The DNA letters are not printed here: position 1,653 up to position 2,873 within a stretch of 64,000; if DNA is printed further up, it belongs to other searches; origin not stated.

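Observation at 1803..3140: A cN-I-type 5'-nucleotidase co-transcribed with vsr inside a m5C R-M island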

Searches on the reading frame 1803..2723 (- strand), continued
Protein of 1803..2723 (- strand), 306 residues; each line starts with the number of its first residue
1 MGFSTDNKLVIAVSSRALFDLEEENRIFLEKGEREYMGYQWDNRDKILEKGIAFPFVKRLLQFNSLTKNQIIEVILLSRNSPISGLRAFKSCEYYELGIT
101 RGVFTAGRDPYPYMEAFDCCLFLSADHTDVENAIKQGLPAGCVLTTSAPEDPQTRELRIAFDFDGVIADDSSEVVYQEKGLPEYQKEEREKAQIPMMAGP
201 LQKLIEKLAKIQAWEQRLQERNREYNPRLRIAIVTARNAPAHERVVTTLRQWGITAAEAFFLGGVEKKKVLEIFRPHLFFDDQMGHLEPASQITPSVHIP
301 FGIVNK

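Call 20: find_encoding_contigs(protein=P0007, flank=8000, max_places=2)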
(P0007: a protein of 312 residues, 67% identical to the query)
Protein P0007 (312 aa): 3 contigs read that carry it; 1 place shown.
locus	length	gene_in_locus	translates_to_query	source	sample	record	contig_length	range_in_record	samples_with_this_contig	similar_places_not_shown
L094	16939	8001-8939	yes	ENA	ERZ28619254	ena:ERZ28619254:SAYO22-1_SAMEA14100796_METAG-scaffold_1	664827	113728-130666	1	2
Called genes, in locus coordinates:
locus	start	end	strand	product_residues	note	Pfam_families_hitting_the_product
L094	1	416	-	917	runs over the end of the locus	PF00069:Pkinase, PF07714:PK_Tyr_Ser-Thr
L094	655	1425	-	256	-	PF00142:Fer4_NifH, PF01656:CbiA, PF02374:ArsA_ATPase (weak), PF06564:CBP_BcsQ (weak), PF07015:VirC1 (faint), PF09140:MipZ (weak), PF10609:ParA, PF13614:AAA_31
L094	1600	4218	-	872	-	PF00069:Pkinase, PF07714:PK_Tyr_Ser-Thr, PF08308:PEGA, PF03781:FGE-sulfatase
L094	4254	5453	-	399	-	PF00155:Aminotran_1_2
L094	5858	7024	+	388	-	PF03797:Autotransporter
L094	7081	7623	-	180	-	PF00293:NUDIX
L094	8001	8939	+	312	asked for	PF06189:5-nucleotidase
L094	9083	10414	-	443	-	PF07690:MFS_1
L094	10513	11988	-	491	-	PF01232:Mannitol_dh, PF08125:Mannitol_dh_C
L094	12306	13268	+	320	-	PF00294:PfkB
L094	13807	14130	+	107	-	-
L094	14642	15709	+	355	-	PF00142:Fer4_NifH (faint), PF01656:CbiA, PF02374:ArsA_ATPase (weak), PF06564:CBP_BcsQ (faint), PF07015:VirC1 (faint), PF10609:ParA (faint), PF13614:AAA_31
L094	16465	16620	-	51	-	PF01555:N6_N4_Mtase (weak)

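Call 21: find_encoding_contigs(protein=P0006, flank=8000, max_places=2)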
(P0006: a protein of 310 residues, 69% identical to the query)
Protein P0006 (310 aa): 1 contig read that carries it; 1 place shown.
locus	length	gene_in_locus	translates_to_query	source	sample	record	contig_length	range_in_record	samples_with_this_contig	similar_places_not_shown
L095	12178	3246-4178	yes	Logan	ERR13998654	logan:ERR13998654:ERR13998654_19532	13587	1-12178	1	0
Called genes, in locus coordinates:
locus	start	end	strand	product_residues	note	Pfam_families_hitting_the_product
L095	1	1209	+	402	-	?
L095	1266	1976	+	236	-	PF11769:DUF3313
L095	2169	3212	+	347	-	PF07751:Abi_2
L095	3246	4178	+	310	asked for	PF06189:5-nucleotidase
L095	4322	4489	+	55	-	-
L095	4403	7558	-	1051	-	PF16990:CBM_35 (faint), PF25275:Golvesin_C (faint), PF03422:CBM_6 (faint)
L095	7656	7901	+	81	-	PF13560:HTH_31, PF12844:HTH_19, PF01381:HTH_3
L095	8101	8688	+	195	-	-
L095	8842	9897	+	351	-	PF02661:Fic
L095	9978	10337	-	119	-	-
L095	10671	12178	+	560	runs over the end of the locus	PF03814:KdpA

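Call 25: search_protein_families(library=pfam, alignment_id=A2, max_evalue=0.0001)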
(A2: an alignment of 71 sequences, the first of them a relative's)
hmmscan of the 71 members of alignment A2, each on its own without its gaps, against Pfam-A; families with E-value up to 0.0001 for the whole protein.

A. member 1, L007:7633-9342:- (570 aa): 0 families

B. families by the number of members that match (of 71 scanned): 122 families (the first 25 are shown)
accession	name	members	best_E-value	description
PF03573.19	OprD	2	3.4e-137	outer membrane porin, OprD family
PF04257.20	Exonuc_V_gamma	2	2.4e-95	Exodeoxyribonuclease V, gamma subunit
PF17946.7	RecC_C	2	1.2e-49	RecC C-terminal domain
PF20597.4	pAdhesive_15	2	6.5e-41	Putative Ice-binding-like adhesive domain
PF03831.20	YjdM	2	2.1e-33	PhnA domain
PF00004.35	AAA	2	1.6e-25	ATPase family associated with various cellular activities (AAA)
PF13087.12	AAA_12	2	1.2e-24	AAA domain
PF24838.2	8xMP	2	3.4e-20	Octameric membrane protein family (8xMP)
PF08274.17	Zn_Ribbon_YjdM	2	3.5e-17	PhnA Zinc-Ribbon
PF13086.12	AAA_11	2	1.3e-14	AAA domain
PF08242.18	Methyltransf_12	2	9e-14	Methyltransferase domain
PF03693.20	ParD_antitoxin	2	2.1e-11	Bacterial antitoxin of ParD toxin-antitoxin type II system and RHH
PF07589.16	PEP-CTERM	2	6.4e-10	PEP-CTERM motif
PF13604.12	AAA_30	2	4.6e-09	AAA domain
PF04303.18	PrpF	1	4.6e-147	PrpF protein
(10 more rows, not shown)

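Call 26: search_protein_families(library=pfam, alignment_id=A3, max_evalue=0.0001)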
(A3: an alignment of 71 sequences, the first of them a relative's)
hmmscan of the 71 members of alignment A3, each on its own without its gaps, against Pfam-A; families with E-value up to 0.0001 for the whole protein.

A. member 1, L007:10996-12654:+ (553 aa): 2 families
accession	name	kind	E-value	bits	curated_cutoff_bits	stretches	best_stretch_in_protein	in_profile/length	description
PF00999.27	Na_H_Exchanger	-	2.9e-50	171.7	26.2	1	25-381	5-374/375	Sodium/hydrogen exchanger, transmembrane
PF02254.24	TrkA_N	-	1.1e-20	74.6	23.8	1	415-526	1-112/116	TrkA-N domain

B. families by the number of members that match (of 71 scanned): 104 families (the first 25 are shown)
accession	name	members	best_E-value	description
PF00271.37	Helicase_C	5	7.4e-21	Helicase conserved C-terminal domain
PF03461.20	TRCF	4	4.8e-30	TRCF domain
PF00270.35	DEAD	4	5.8e-26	DEAD/DEAH box helicase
PF17757.6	UvrB_inter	4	1.5e-23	UvrB interaction domain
PF02559.22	CarD_TRCF_RID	4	1.7e-20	CarD-like/TRCF RID domain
PF21132.2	MFD_D3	4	7.1e-16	MFD, D3 domain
PF04851.21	ResIII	4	1.1e-11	Type III restriction enzyme, res subunit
PF14814.11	UB2H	4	1.4e-05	Bifunctional transglycosylase second domain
PF01131.25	Topoisom_bac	2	1.4e-109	DNA topoisomerase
PF00999.27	Na_H_Exchanger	2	5.7e-53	Sodium/hydrogen exchanger, transmembrane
PF04480.18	DUF559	2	9.3e-35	Protein of unknown function (DUF559)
PF01230.28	HIT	2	2.8e-30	HIT domain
PF11969.13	DcpS_C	2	4.4e-28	Scavenger mRNA decapping enzyme C-term binding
PF01613.24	Flavin_Reduct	2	3.7e-22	Flavin reductase like domain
PF02254.24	TrkA_N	2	1.1e-20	TrkA-N domain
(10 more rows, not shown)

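Call 37: find_related_loci(query=window:1803-2723:-, collection=metagenome_contigs, flank=10000)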
Query window:1803-2723:- (306 aa) in metagenome_contigs; peptide patterns used: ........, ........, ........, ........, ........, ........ (x = any residue, [..] = any of these).
25 stretches matched a pattern; 16 encode a relative of the query (tblastn E <= 1e-3); 16 distinct loci.
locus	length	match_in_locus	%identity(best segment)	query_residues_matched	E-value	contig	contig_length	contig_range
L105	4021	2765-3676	53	3-305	1e-111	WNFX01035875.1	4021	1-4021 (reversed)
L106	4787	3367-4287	51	1-306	2e-102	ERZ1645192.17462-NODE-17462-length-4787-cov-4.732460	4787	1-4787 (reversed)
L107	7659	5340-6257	50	1-306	2e-100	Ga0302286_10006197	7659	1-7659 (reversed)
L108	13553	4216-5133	50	1-306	2e-100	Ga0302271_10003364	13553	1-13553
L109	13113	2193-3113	48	1-306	3e-100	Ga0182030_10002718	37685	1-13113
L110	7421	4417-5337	48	1-306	2e-100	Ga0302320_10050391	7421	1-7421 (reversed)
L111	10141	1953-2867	51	1-306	2e-99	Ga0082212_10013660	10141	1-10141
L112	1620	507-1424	49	1-306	4e-105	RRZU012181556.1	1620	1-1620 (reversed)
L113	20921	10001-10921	50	1-305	2e-98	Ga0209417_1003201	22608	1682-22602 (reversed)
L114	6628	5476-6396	49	1-305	4e-96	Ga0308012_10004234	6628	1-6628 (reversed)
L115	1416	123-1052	47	1-305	3e-97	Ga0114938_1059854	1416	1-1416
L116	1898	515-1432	46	3-306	6e-93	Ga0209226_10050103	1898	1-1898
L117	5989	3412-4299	43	4-306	5e-80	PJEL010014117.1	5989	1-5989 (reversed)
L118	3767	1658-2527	42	8-306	1e-75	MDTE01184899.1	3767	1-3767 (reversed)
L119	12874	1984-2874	42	1-305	2e-74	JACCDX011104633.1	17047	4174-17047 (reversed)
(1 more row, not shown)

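Call 38: find_related_loci(query=A1, collection=viral_contigs, flank=8000)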
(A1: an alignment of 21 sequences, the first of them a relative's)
Query A1 (306 aa) in viral_contigs; peptide patterns used: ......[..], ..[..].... (x = any residue, [..] = any of these).
257 stretches matched a pattern; 6 encode a relative of the query (tblastn E <= 1e-3); 6 distinct loci.
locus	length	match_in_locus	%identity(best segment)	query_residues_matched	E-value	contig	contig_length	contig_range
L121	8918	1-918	51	1-306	9e-101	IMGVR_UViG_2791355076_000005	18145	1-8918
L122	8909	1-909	52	1-303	4e-100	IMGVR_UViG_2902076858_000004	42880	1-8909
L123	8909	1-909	52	1-303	5e-100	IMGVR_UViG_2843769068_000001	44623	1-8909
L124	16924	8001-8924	48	1-306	2e-99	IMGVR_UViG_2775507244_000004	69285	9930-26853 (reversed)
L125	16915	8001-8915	42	5-306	2e-76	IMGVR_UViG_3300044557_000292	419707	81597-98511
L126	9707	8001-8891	43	1-300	2e-76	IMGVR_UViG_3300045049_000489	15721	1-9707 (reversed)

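Call 39: search_dna_similar(query=window:1803-2723:-, collection=plasmids, mode=protein, max_rows=25)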
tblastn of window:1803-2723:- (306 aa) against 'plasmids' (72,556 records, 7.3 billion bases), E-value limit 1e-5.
Records with a match: 46; places in all: 49; records where one place covers at least 80% of the query: 28.
Best place of each record, by identity: <60% 46.
By first word of the organism name: Piscirickettsia 15; Variovorax 5; Escherichia 4; Paenarthrobacter 3; Arcobacter 3; Streptomyces 2; Vibrio 2; Marinobacter 1; Rhodococcus 1; Zymomonas 1; and 9 more.
By predicted mobility (MOB-suite, as given by PLSDB): non-mobilizable 34; conjugative 9; mobilizable 3.
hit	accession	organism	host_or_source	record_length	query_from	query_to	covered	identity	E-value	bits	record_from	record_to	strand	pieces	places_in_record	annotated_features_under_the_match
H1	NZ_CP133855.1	Escherichia coli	Homo sapiens,pure culture,rectal swab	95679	1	306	100%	51.0%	1e-97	321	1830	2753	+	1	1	5'-nucleotidase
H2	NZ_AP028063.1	Marinobacter shengliensis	-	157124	1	305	100%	49.7%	2e-93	309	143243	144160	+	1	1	5'-nucleotidase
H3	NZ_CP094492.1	Paenarthrobacter ureafaciens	soil,farmland soil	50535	1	305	100%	49.4%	1e-92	307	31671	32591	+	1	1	5'-nucleotidase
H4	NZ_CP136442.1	Paenarthrobacter sp. AT5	atrazine-producing pesticide factory ...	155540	1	305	100%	49.4%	1e-92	307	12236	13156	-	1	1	5'-nucleotidase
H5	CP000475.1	Paenarthrobacter aurescens TC1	-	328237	1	305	100%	49.4%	1e-92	307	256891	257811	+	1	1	putative 5'-Nucleotidase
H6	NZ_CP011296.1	Rhodococcus erythropolis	pure culture,soil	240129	1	305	100%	49.0%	6e-96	317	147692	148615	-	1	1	5'-nucleotidase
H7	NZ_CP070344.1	Variovorax sp. PDNC026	cell culture,Plastic debris in ...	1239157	3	306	99%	48.9%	5e-95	314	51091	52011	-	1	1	none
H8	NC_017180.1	Zymomonas mobilis subsp. mobilis ATCC 10988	fermenting agave juice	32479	8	306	98%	49.7%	7e-93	308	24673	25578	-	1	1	none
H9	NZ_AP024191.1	Prescottella equi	Homo sapiens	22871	1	306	100%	48.2%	2e-94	312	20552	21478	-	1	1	5'-nucleotidase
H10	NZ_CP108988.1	Streptomyces sp. NBC_00723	-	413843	7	306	98%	45.8%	4e-92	305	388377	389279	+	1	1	5'-nucleotidase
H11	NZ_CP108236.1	Streptomyces sp. NBC_00080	-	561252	7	306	98%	45.5%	9e-92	305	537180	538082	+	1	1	5'-nucleotidase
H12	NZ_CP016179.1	Vibrio breoganii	Bacterial isolate,Filtered Seawater, ...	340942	1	305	100%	42.3%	3e-72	248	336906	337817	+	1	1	5'-nucleotidase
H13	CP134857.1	Arcobacter sp. AZ-2023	food,chicken meat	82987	1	299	98%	41.4%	1e-66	233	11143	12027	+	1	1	5'-nucleotidase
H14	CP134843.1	Arcobacter sp. AZ-2023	food,chicken meat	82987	1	299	98%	41.4%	1e-66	233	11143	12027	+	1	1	5'-nucleotidase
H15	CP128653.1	Arcobacter sp. DSM 115960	animal,chicken meat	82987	1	299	98%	41.4%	1e-66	233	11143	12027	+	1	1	5'-nucleotidase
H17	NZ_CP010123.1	Escherichia coli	cow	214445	1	302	99%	40.6%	7e-68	236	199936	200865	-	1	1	5'-nucleotidase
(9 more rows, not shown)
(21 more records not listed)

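Call 40: search_dna_similar(query=window:1803-2723:-, collection=phages, mode=protein, max_rows=15)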
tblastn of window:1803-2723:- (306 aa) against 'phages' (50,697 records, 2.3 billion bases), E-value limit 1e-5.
Records with a match: 3; places in all: 3; records where one place covers at least 80% of the query: 3.
Best place of each record, by identity: <60% 3.
By first word of the organism name: Bacteriophage 2; Cyanobacteria 1.
By host as written in the record: - 2; Anacystis nidulans; Synechococcus cedrorum 1.
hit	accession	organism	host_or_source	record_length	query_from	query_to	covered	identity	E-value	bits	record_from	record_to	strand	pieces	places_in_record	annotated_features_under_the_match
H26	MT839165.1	Bacteriophage sp.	human fecal samples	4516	2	303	99%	48.5%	1e-83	279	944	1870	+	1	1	record has no annotation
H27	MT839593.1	Bacteriophage sp.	human fecal samples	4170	1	301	98%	45.5%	4e-79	266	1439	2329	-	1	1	record has no annotation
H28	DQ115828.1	Cyanobacteria phage AS-1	Anacystis nidulans; Synechococcus ...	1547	7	283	91%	38.4%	4e-46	167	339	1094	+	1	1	record has no annotation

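Call 42: get_annotated_region(hit=H1, flank=7000)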
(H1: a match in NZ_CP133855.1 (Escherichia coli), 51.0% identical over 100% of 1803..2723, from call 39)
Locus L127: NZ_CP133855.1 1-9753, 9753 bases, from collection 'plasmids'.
description: Escherichia coli strain ES4 plasmid unnamed, complete sequence
organism: Escherichia coli (NCBI taxid 562)
taxonomy: Bacteria; Pseudomonadota; Gammaproteobacteria; Enterobacterales; Enterobacteriaceae; Escherichia; Escherichia coli
host: -; source: Homo sapiens,pure culture,rectal swab; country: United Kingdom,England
typing (MOB-suite, as given by PLSDB): conjugative; replicon IncI-gamma/K1; relaxase MOBP; mating-pair formation MPF_I
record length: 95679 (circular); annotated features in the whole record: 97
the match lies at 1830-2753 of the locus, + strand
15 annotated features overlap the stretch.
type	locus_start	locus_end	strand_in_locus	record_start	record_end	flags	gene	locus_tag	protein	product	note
CDS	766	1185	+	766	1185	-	-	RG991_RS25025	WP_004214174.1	fosfomycin resistance glutathione transferase FosA10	-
predicted_resistance_gene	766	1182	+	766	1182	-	fosA10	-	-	fosfomycin resistance glutathione transferase FosA10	predicted by amrfinderplus; class FOSFOMYCIN; identity 100.0%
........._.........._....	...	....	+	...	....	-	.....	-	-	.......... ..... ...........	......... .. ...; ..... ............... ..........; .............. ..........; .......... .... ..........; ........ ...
CDS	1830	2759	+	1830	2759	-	-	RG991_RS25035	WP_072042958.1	5'-nucleotidase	-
CDS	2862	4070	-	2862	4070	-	-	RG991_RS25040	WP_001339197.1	IS4-like element ISVsa5 family transposase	-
CDS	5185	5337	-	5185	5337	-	-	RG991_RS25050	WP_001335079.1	Hok/Gef family protein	-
CDS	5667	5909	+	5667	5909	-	-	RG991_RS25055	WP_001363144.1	hypothetical protein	-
CDS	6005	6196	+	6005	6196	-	-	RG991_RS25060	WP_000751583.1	hypothetical protein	-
CDS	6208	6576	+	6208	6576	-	-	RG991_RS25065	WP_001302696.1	hypothetical protein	-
CDS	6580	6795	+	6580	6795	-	-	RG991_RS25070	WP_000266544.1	hypothetical protein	-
CDS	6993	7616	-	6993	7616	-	-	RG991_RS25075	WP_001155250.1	helix-turn-helix domain-containing protein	-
CDS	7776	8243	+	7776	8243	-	-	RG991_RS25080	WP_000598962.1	thermonuclease family protein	-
CDS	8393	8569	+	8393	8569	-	-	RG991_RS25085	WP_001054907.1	hypothetical protein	-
CDS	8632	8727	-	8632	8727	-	dqlB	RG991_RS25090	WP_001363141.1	DinQ-like type I toxin DqlB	-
CDS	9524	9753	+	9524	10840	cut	trbA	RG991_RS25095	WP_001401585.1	IncI1-type conjugal transfer protein TrbA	-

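Call 43: get_annotated_region(hit=H17, flank=7000)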
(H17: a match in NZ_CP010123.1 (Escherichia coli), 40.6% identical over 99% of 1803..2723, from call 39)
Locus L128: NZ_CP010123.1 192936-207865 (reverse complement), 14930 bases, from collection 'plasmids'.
description: Escherichia coli strain C5 plasmid A, complete sequence
organism: Escherichia coli (NCBI taxid 562)
taxonomy: Bacteria; Pseudomonadota; Gammaproteobacteria; Enterobacterales; Enterobacteriaceae; Escherichia; Escherichia coli
host: -; source: cow; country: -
typing (MOB-suite, as given by PLSDB): conjugative; replicon IncFIB,IncFIC,IncI-gamma/K1; relaxase MOBF; mating-pair formation MPF_F
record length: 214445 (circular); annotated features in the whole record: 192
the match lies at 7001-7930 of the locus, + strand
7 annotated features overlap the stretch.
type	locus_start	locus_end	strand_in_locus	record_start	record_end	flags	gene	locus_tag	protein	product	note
CDS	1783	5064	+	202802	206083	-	-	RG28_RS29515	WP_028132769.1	DEAD/DEAH box helicase family protein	-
CDS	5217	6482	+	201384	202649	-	-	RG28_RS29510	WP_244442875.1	hypothetical protein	-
CDS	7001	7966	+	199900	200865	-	-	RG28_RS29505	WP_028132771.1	5'-nucleotidase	-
CDS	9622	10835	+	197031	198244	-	-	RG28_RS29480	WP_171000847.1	IS3 family transposase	-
CDS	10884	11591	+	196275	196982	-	-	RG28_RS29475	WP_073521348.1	outer membrane beta-barrel protein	-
CDS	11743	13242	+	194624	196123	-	-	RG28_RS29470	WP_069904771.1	phosphoethanolamine transferase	-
CDS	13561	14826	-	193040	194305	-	-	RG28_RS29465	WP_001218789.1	integrase arm-type DNA-binding domain-containing protein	-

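Call 48: find_encoding_contigs(protein=P0010, flank=8000, max_places=2)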
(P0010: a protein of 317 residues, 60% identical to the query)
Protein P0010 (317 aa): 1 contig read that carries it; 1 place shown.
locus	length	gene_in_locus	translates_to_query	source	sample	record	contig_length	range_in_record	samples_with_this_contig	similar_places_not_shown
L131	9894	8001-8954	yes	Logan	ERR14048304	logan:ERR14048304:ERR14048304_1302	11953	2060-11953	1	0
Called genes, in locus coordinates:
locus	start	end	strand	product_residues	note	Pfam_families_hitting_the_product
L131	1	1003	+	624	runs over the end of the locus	PF01134:GIDA, PF07992:Pyr_redox_2 (weak), PF21680:GIDA_C_1st, PF13932:SAM_GIDA_C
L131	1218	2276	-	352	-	PF00383:dCMP_cyt_deam_1, PF14437:MafB19-deam, PF01872:RibD_C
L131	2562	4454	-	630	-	PF00270:DEAD, PF00271:Helicase_C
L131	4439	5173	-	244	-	PF03734:YkuD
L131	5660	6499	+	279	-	PF02086:MethyltransfD12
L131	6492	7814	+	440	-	PF22515:DUF6996, PF22518:DUF6997, PF23871:DUF7226, PF09821:AAA_assoc_C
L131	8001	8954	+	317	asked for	PF06189:5-nucleotidase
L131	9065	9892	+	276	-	?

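Call 49: find_encoding_contigs(protein=P0012, flank=8000, max_places=2)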
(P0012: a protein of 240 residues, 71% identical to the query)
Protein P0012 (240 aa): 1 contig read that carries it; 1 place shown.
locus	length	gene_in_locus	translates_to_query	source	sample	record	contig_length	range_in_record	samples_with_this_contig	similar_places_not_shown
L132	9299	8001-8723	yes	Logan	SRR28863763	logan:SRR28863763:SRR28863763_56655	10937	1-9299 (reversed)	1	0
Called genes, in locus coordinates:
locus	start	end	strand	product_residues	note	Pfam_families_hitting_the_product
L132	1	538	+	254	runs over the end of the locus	PF01618:MotA_ExbB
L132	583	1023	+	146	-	PF02472:ExbD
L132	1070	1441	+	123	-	PF02472:ExbD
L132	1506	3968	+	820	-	PF13174:TPR_6 (faint), PF13432:TPR_16 (faint), PF00515:TPR_1 (faint), PF07719:TPR_2 (faint), PF13181:TPR_8 (faint)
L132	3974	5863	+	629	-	PF00912:Transgly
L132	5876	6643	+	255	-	PF00459:Inositol_P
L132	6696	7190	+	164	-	PF02542:YgbB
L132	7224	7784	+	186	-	PF02464:CinA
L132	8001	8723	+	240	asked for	PF06189:5-nucleotidase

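Call 50: search_protein_families(library=pfam, proteins=[L131:6492-7814:+, L131:9065-9892:+, L130:5387-7129:+, L130:8477-9379:+, L128:5217-6482:+], max_evalue=0.001)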
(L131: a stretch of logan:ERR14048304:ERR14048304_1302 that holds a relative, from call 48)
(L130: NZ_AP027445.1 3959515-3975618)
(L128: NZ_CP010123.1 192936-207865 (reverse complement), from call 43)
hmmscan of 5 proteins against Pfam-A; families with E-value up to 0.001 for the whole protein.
L131:6492-7814:+ (440 aa): 4 families
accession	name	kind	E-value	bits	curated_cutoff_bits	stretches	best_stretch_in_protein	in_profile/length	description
PF22518.2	DUF6997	-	5.3e-64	216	27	1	93-252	17-174/175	Domain of unknown function (DUF6997)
PF23871.1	DUF7226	-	3.8e-36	124.5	27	1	292-431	1-141/142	Domain of unknown function (DUF7226)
PF22515.2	DUF6996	-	8.1e-30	103.1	27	1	8-75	2-71/71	Domain of unknown function (DUF6996)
PF09821.14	AAA_assoc_C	-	2.1e-08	35.2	27.6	1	317-423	7-109/119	C-terminal AAA-associated domain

L131:9065-9892:+ (276 aa): 3 families
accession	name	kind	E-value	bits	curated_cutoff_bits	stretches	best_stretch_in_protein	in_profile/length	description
PF13393.11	tRNA-synt_His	-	4e-35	122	25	1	11-269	1-272/308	Histidyl-tRNA synthetase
PF00587.30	tRNA-synt_2b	-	1.8e-10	41.6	29.3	1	66-170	1-109/179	tRNA synthetase class II core domain (G, H, P, S and T)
PF01409.25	tRNA-synt_2d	-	0.00048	20.1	19.8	1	65-133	67-135/246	tRNA synthetases class II core domain (F)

L130:5387-7129:+ (580 aa): 0 families

L130:8477-9379:+ (300 aa): 0 families

L128:5217-6482:+ (421 aa): 0 families
